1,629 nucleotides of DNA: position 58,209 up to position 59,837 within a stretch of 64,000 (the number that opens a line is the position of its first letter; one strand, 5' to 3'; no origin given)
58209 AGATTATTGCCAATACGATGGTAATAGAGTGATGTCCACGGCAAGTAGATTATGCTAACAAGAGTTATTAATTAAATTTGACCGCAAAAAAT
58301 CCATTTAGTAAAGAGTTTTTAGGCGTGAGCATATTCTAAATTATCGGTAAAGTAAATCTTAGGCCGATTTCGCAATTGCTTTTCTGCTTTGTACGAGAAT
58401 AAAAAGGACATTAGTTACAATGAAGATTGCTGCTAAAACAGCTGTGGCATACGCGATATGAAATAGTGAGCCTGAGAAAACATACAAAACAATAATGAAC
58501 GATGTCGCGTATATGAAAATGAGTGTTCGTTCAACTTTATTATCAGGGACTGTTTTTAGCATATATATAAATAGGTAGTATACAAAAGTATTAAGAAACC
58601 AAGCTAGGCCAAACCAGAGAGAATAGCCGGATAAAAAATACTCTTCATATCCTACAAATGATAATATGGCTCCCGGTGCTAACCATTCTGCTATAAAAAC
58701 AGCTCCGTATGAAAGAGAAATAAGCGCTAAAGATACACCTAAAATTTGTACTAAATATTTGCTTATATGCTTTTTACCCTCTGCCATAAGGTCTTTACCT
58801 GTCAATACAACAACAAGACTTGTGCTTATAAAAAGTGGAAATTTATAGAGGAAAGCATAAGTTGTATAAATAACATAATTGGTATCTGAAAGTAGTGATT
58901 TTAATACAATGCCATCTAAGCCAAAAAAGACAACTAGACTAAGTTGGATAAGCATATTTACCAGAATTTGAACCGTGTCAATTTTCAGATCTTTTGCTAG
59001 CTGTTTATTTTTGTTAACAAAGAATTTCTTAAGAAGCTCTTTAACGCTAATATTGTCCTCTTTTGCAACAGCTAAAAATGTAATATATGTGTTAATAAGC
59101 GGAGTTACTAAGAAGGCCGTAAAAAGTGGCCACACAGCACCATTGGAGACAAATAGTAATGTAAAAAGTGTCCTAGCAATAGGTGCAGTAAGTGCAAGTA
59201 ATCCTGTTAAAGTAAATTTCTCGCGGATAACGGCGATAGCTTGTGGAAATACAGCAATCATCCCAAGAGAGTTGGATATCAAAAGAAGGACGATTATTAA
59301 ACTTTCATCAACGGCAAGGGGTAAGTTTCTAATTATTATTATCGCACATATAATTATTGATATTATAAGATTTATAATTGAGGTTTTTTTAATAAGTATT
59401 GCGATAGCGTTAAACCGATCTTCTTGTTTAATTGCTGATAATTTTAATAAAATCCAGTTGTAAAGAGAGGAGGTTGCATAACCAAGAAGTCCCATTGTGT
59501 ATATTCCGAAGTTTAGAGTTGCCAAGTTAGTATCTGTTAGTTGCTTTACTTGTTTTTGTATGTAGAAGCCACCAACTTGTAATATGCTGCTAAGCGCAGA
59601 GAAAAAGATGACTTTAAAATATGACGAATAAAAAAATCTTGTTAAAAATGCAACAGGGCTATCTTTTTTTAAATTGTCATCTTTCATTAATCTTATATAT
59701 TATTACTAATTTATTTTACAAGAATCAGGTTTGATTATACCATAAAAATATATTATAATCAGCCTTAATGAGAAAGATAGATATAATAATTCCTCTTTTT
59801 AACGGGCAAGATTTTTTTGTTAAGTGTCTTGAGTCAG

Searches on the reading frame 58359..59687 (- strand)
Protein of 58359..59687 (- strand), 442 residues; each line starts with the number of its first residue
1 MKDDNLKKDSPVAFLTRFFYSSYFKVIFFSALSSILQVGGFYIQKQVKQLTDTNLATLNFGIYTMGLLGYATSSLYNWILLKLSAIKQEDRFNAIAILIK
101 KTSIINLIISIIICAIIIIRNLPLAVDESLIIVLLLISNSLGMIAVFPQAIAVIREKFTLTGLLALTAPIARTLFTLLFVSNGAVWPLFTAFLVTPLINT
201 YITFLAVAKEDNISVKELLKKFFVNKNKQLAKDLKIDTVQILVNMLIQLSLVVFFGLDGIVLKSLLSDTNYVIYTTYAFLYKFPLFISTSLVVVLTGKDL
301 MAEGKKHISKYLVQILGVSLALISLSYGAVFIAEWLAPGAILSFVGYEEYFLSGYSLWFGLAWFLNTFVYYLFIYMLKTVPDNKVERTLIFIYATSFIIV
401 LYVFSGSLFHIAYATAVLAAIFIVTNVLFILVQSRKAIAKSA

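Call 8: search_protein_families(library=pfam, proteins=[window:58359-59687:-])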
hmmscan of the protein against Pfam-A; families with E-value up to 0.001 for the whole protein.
window:58359-59687:- (442 aa): 0 families

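Call 36: search_protein_families(library=pfam, proteins=[window:58359-59687:-], max_evalue=1)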
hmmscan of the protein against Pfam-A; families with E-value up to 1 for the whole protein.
window:58359-59687:- (442 aa): 1 family
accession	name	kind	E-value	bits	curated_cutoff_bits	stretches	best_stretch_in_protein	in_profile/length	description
PF13820.11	NCOA6_TRADD-N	-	0.2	11.9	22.5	1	223-271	65-112/144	Nuclear receptor coactivator 6, TRADD-N domain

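Call 50: find_encoding_contigs(protein=window:58359-59687:-, flank=10000, max_places=10)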
Protein window:58359-59687:- (442 aa): 3 contigs read that carry it; 2 places shown.
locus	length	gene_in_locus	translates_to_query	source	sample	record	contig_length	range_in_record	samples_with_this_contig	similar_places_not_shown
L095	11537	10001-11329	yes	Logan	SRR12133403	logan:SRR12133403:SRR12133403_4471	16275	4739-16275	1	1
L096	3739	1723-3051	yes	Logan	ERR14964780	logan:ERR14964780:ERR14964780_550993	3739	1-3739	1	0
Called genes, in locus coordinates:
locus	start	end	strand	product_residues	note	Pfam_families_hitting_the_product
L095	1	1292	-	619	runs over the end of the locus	PF00009:GTP_EFTU, PF01926:MMR_HSR1 (faint), PF03144:GTP_EFTU_D2 (weak), PF22042:EF-G_D2 (weak), PF00679:EFG_C, PF21018:BipA_C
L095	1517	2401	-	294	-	PF00483:NTP_transferase, PF12804:NTP_transf_3 (weak)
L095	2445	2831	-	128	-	PF07883:Cupin_2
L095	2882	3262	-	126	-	PF08780:NTase_sub_bind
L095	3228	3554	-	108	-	PF01909:NTP_transf_2, PF18765:Polbeta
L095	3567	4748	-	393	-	PF00534:Glycos_transf_1, PF13692:Glyco_trans_1_4, PF20706:GT4-conflict (weak)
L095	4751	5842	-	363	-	PF00483:NTP_transferase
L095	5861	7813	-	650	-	PF00535:Glycos_transf_2, PF10111:Glyco_tranf_2_2 (faint), PF13632:Glyco_trans_2_3 (faint), PF00535:Glycos_transf_2, PF13641:Glyco_tranf_2_3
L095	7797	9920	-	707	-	PF00535:Glycos_transf_2, PF10111:Glyco_tranf_2_2 (weak)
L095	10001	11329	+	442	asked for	-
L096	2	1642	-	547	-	?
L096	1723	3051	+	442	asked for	-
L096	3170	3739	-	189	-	?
